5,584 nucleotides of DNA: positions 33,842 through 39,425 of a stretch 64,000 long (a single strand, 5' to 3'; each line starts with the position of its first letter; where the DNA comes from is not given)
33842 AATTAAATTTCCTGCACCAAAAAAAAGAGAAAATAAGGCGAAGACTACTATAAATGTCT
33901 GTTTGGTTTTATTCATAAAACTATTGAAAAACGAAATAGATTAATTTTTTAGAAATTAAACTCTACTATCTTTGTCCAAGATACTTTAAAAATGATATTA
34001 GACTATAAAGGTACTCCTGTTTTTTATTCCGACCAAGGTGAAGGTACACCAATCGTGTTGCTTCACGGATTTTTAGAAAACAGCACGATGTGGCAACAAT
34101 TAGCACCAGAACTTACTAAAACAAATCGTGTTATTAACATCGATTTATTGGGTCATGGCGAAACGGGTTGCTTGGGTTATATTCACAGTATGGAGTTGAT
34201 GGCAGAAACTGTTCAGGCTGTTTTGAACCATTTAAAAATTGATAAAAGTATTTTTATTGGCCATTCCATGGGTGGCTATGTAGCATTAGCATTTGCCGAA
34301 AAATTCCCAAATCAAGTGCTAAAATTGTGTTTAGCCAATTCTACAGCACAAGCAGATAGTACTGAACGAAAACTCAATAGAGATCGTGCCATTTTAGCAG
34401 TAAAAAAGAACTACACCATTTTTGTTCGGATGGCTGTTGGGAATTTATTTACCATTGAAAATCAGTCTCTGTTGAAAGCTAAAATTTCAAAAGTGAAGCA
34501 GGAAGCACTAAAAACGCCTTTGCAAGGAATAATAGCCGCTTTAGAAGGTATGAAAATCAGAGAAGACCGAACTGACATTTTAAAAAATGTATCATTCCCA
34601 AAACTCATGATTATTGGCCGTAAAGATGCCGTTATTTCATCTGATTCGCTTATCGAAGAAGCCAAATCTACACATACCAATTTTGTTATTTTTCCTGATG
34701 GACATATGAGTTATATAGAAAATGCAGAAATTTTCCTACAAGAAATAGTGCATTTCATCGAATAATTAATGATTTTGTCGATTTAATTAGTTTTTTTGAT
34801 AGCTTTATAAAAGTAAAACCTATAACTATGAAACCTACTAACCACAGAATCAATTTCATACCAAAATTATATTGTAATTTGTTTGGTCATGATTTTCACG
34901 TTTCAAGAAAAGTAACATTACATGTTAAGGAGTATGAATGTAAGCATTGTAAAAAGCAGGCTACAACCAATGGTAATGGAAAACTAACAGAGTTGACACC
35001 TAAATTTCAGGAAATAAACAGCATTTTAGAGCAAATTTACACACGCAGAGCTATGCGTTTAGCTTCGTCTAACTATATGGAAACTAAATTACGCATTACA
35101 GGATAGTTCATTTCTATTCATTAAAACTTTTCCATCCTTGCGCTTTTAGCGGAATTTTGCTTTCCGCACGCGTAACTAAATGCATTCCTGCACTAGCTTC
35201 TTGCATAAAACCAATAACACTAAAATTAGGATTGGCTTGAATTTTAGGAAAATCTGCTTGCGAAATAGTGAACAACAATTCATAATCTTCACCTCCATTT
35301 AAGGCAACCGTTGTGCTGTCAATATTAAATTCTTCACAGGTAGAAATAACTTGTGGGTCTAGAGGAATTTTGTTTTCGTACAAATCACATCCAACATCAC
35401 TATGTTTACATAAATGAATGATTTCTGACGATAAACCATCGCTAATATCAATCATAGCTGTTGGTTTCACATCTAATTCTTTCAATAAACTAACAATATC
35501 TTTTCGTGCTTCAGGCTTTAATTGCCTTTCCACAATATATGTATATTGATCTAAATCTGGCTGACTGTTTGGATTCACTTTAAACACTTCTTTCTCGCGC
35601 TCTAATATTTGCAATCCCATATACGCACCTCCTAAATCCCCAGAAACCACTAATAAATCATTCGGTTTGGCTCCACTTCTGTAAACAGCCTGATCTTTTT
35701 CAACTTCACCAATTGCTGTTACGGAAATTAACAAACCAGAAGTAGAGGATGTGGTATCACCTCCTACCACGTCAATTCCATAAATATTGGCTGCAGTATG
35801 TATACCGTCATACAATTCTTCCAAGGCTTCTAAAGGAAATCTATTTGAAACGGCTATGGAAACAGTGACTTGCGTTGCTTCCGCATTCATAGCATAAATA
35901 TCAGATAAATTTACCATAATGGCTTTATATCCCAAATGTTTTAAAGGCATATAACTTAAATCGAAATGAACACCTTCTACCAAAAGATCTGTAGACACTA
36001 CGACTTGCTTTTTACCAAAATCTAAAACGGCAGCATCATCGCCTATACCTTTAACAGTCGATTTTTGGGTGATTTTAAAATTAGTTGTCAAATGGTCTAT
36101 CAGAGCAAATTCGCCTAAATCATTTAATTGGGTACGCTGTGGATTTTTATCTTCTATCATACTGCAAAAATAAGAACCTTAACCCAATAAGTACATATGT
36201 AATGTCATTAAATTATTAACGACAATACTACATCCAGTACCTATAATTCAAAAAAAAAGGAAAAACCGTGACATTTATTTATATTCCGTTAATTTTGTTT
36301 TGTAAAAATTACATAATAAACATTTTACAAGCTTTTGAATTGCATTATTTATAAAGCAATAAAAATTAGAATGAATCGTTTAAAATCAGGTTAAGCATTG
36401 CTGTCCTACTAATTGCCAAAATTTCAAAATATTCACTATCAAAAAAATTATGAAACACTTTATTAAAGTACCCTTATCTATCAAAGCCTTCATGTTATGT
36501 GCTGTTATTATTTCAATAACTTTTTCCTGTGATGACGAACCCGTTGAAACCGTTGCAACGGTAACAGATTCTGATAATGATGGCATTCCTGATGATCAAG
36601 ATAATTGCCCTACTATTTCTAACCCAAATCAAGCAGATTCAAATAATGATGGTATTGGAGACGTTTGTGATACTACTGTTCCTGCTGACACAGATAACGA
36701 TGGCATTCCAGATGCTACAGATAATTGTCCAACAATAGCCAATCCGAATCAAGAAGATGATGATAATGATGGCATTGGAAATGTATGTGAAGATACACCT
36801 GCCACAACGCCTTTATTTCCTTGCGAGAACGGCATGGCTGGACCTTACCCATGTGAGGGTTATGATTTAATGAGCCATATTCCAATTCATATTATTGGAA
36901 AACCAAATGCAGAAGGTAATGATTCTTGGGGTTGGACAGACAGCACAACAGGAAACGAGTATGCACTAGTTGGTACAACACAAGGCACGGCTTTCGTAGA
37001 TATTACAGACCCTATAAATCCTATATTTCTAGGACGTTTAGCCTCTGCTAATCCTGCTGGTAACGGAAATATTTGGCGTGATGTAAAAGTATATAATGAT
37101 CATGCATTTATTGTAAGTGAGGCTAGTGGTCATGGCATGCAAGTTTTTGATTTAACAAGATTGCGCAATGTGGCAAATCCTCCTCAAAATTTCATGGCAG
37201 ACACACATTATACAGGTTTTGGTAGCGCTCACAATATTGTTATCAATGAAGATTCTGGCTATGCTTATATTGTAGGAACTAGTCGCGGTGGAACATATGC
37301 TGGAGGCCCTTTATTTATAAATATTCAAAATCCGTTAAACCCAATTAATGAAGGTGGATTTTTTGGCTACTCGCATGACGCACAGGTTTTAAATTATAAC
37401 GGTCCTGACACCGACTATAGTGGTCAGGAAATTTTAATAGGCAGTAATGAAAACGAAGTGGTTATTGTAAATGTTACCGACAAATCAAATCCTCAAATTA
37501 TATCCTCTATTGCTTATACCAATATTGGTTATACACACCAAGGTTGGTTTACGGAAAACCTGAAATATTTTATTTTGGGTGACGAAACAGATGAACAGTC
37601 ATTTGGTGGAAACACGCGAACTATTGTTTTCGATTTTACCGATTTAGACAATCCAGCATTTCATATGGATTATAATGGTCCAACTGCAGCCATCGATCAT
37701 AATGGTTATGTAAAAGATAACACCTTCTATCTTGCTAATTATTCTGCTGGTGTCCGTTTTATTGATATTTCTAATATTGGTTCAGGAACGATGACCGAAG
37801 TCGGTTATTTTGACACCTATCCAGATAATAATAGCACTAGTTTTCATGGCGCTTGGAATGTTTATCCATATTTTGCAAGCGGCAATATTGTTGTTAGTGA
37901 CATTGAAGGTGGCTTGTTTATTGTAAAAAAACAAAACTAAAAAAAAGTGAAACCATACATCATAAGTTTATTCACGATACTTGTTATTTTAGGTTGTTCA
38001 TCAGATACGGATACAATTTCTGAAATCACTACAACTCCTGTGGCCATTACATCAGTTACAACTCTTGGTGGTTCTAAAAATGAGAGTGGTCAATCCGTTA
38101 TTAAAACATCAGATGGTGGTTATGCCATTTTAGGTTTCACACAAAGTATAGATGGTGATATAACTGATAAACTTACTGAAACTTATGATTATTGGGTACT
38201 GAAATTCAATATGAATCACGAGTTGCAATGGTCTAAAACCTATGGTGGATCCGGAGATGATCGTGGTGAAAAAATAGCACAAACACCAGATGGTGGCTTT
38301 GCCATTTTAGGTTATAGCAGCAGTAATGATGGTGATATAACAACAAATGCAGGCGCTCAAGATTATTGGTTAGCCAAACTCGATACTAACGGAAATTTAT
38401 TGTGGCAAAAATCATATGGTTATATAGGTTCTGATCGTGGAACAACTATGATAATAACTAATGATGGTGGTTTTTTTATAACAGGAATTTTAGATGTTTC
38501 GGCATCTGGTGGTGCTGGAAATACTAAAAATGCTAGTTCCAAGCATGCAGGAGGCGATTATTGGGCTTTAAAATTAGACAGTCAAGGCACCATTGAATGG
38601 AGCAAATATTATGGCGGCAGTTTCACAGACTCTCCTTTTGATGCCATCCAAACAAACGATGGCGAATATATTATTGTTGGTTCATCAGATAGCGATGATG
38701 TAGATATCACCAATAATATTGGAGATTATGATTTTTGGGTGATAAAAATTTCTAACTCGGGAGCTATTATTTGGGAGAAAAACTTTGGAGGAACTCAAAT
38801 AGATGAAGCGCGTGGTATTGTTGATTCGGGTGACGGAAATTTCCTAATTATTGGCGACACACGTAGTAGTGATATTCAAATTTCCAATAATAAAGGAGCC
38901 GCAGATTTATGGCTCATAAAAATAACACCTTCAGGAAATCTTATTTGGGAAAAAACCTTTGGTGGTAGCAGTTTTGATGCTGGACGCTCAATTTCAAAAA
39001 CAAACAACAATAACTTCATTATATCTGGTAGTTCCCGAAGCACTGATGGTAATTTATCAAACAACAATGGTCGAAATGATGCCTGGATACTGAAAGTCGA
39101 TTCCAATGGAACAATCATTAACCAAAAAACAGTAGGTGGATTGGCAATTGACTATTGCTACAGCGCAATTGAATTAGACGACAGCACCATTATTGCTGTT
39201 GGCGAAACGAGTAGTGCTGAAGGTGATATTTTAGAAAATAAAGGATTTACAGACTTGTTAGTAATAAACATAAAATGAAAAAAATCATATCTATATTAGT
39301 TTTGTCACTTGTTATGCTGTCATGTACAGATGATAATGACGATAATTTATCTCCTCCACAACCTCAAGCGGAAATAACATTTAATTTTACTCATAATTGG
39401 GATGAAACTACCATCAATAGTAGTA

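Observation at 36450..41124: Four-lipoprotein operon joining a TSP3/choice-of-anchor-B propeller, a second propeller, MbnP and MbnH, with no methanobactin or TonB genes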

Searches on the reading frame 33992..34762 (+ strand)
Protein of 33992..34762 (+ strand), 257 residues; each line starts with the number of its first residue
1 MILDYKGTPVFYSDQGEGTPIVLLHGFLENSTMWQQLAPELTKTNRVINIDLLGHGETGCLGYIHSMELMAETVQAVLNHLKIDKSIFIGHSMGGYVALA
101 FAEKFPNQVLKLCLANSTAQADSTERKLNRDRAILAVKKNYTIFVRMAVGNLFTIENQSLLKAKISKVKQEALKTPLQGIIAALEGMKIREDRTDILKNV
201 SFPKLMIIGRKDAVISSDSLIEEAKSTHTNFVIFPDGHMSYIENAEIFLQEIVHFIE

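Call 98: search_protein_families(library=ncbifam, proteins=[window:33992-34762:+], max_evalue=0.00001)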
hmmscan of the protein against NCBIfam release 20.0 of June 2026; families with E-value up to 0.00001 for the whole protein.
window:33992-34762:+ (257 aa): 27 families (the best 25 are shown)
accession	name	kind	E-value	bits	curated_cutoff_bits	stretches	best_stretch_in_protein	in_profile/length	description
NF011457.0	PRK14875.1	equivalog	2.1e-32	112.5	307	1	7-256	119-369/372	acetoin dehydrogenase dihydrolipoyllysine-residue acetyltransferase subunit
NF051487.1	bifunc_PcaCD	exception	2.8e-29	102.4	430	1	17-256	171-411/413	bifunctional 4-carboxymuconolactone decarboxylase/3-oxoadipate enol-lactonase PcaCD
TIGR02427.1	protocat_pcaD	equivalog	2.4e-27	95.9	255.85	1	19-256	13-250/251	3-oxoadipate enol-lactonase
TIGR03695.1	menH_SHCHC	equivalog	3.4e-27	95.5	208.55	1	19-257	3-252/252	2-succinyl-6-hydroxy-2,4-cyclohexadiene-1-carboxylate synthase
NF051488.1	bifunc_PcaDC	exception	5.5e-27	94.9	390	1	18-256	12-250/375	bifunctional 3-oxoadipate enol-lactonase/4-carboxymuconolactone decarboxylase PcaDC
TIGR01738.1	bioH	equivalog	2.9e-26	92.6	206.95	1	18-256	3-245/245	pimeloyl-ACP methyl ester esterase BioH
NF050089.1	i_nPHAscl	equivalog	2.7e-23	82.5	300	1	10-120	9-120/288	intracellular short-chain-length polyhydroxyalkanoate depolymerase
NF002938.0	PRK03592.1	equivalog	1.1e-20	74.2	241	1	6-161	18-167/298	haloalkane dehalogenase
TIGR01250.1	pro_imino_pep_2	subfamily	3.7e-19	69.4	167.65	1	14-143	21-155/288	proline iminopeptidase-family hydrolase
NF007954.0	PRK10673.1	equivalog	1.9e-16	60.1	399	1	15-117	13-114/255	esterase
TIGR03611.1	RutD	equivalog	4.4e-16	59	238.5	1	15-256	10-255/258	pyrimidine utilization protein D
TIGR03056.1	bchO_mg_che_rel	equivalog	2.2e-15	56.4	172.55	1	14-106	22-117/278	alpha/beta fold hydrolase BchO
NF008340.0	PRK11126.1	equivalog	5.8e-15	55.2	261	1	17-111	13-106/255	2-succinyl-6-hydroxy-2,4-cyclohexadiene-1-carboxylate synthase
NF007674.0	PRK10349.1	equivalog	1.3e-11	44.6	449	1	11-250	5-247/256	pimeloyl-ACP methyl ester esterase BioH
NF045632.1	hydroxlase_HsaD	equivalog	2.7e-11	43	400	1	14-118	30-138/290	4,5:9,10-diseco-3-hydroxy-5,9,17-trioxoandrosta-1(10),2-diene-4-oate hydrolase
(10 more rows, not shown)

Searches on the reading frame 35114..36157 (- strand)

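Call 98: search_protein_families(library=ncbifam, proteins=[window:35114-36157:-], max_evalue=0.00001)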
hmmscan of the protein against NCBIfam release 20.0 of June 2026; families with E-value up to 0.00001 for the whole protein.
window:35114-36157:- (347 aa): 14 families
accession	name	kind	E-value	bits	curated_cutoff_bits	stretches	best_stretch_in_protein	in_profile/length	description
TIGR01379.1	thiL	equivalog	5.2e-95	318.1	184.15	1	15-345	1-320/320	thiamine-phosphate kinase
NF004351.0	PRK05731.1-4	equivalog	1.2e-69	234.9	324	1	7-346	7-320/321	thiamine-phosphate kinase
NF004353.0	PRK05731.2-2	equivalog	8.6e-56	189.3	301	1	36-346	16-303/311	thiamine-phosphate kinase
NF004350.0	PRK05731.1-1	equivalog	3.4e-53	180.6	441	1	14-346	3-323/325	thiamine-phosphate kinase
NF004354.0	PRK05731.2-3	equivalog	1.1e-47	162.7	204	1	33-308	11-244/273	thiamine-phosphate kinase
TIGR02124.1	hypE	equivalog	9.1e-22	77.5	251.6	1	30-288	25-267/332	hydrogenase expression/formation protein HypE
TIGR00476.1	selD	equivalog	8.7e-18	64.6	125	1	33-282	39-269/311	selenide, water dikinase SelD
TIGR04049.1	AIR_rel_sll0787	hypoth_equivalog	1.4e-17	63.8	321.3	1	23-180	27-175/318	sll0787 family AIR synthase-like protein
TIGR03267.1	methan_mark_2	hypoth_equivalog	5e-16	58.7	365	1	28-221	33-219/323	methanogenesis marker 2 protein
NF010705.0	PRK14105.1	equivalog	1.5e-09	37.2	291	1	32-183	40-186/345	selenide, water dikinase SelD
TIGR04050.1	MSMEG_0567_Cter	hypoth_equivalog_domain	6.4e-09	35.7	312.2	1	73-221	61-199/296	MSMEG_0567/sll0787 family protein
NF002098.0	PRK00943.1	equivalog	2.4e-08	33.3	299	1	39-271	49-262/347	selenide, water dikinase SelD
TIGR01736.1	FGAM_synth_II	equivalog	2.5e-06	26.1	525.75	0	25-267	43-283/718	phosphoribosylformylglycinamidine synthase subunit PurL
TIGR00878.1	purM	equivalog_domain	3e-06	26.7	236.35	1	23-186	20-192/332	phosphoribosylformylglycinamidine cyclo-ligase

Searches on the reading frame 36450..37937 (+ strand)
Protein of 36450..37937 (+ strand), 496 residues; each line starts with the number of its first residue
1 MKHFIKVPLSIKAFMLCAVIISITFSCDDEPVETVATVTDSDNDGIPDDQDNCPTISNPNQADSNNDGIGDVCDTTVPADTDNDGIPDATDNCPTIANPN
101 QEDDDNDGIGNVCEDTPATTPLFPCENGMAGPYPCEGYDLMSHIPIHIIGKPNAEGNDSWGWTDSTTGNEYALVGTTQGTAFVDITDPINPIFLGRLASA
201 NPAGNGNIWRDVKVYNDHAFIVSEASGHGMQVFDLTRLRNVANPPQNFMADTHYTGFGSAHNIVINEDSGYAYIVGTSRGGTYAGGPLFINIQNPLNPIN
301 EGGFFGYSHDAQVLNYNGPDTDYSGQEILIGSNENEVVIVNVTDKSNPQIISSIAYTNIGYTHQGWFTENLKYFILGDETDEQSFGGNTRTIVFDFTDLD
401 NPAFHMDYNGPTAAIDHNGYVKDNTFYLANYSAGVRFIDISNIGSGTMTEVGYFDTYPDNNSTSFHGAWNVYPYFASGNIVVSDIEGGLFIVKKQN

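Call 3: search_protein_families(library=pfam, proteins=[window:36450-37937:+], max_evalue=0.01)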
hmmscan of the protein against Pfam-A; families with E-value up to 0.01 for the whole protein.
window:36450-37937:+ (496 aa): 2 families
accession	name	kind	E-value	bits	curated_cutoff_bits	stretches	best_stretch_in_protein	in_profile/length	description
PF02412.23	TSP_3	-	3.9e-18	65.3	25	2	62-101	1-36/36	Thrombospondin type 3 repeat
PF08309.17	LVIVD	-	0.0048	16.6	20.2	0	330-353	16-39/42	LVIVD repeat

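Call 4: search_protein_families(library=ncbifam, proteins=[window:36450-37937:+], max_evalue=0.01)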
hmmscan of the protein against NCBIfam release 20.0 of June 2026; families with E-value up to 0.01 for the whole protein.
window:36450-37937:+ (496 aa): 3 families
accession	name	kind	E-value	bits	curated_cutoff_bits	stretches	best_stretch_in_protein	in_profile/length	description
TIGR04312.1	choice_anch_B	subfamily_domain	9.7e-163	541.6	100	1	124-494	1-364/364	choice-of-anchor B family protein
NF047638.1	throspo3_MtsC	equivalog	1.8e-20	73.3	350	1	33-115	188-266/428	cell-cell cohesion MYXO-CTERM protein MtsC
NF045500.1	Omp28_seleno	equivalog_domain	1.7e-16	60.6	200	2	77-115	271-309/377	Omp28-related selenoprotein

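Call 43: search_solved_structures(query=window:36450-37937:+, max_evalue=1)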
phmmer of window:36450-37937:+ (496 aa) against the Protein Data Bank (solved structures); distinct sequences matched with E-value up to 1: 7.
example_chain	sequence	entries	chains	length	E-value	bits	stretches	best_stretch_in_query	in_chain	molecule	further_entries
3fby_A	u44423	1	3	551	3.9e-32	115.1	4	50-115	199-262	Cartilage oligomeric matrix protein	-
2rhp_A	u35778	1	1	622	2.8e-31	112.3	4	40-114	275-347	Thrombospondin-2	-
1yo8_A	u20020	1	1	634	3.2e-31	112.1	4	40-114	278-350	thrombospondin-2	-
1ux6_A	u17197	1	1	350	6e-16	61.7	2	51-114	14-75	THROMBOSPONDIN-1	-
5wtl_A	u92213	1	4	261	8.6e-06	28.2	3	39-101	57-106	OmpA family protein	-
9goq_A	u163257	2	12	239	0.054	15.6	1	325-433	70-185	Adapter protein MecA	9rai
8hcu_C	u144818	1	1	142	0.67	12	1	95-128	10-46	BCL-6 corepressor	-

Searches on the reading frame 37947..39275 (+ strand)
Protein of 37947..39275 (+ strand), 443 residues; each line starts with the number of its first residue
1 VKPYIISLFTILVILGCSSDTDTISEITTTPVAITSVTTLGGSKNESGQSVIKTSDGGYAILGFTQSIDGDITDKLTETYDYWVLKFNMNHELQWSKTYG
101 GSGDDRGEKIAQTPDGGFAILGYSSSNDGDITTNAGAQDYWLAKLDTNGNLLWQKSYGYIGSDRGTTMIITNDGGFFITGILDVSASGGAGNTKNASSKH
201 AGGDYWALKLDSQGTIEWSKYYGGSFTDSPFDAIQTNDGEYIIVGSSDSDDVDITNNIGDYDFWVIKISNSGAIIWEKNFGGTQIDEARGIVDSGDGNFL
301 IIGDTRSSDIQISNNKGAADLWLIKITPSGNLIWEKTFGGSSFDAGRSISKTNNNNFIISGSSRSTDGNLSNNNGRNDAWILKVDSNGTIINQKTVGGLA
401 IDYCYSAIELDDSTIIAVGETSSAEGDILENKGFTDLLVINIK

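Call 3: search_protein_families(library=pfam, proteins=[window:37947-39275:+], max_evalue=0.01)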
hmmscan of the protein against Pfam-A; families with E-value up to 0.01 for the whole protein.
window:37947-39275:+ (443 aa): 2 families
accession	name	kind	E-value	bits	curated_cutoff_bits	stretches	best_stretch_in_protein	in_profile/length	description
PF07151.18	DUF1391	-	1.3e-05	25.2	27.3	0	110-144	15-46/48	Protein of unknown function (DUF1391)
PF25293.1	Beta-prop_EMC1_N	-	0.0024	18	34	0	261-313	129-180/219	EMC1 N-terminal beta-propeller domain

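Call 4: search_protein_families(library=ncbifam, proteins=[window:37947-39275:+], max_evalue=0.01)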
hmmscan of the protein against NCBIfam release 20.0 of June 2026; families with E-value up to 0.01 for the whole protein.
window:37947-39275:+ (443 aa): 1 family
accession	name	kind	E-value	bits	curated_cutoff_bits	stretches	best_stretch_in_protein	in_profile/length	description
NF047494.1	Lepto_SBBP_lipo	equivalog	6.2e-13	48.2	400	2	238-425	140-328/466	SBBP repeat beta-propeller lipoprotein, LipL53 family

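Call 44: search_solved_structures(query=window:37947-39275:+, max_evalue=1)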
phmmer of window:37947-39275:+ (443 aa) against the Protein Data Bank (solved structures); distinct sequences matched with E-value up to 1: 6.
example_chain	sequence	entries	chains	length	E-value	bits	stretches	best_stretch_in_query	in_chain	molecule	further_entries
7fh6_A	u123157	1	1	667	1.4e-24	90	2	136-390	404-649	CylK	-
7fh7_A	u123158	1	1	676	1.4e-24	89.9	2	136-390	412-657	CylK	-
7ron_A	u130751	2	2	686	1.6e-24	89.8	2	137-390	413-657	CylK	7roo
7fh8_A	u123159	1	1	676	1.7e-24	89.7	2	137-390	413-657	CylK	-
7vem_A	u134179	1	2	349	0.02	17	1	141-191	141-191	the NADPH-assisted quinone oxidoreductase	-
3gek_A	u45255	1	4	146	0.33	13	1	317-398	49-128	Putative thioesterase yhdA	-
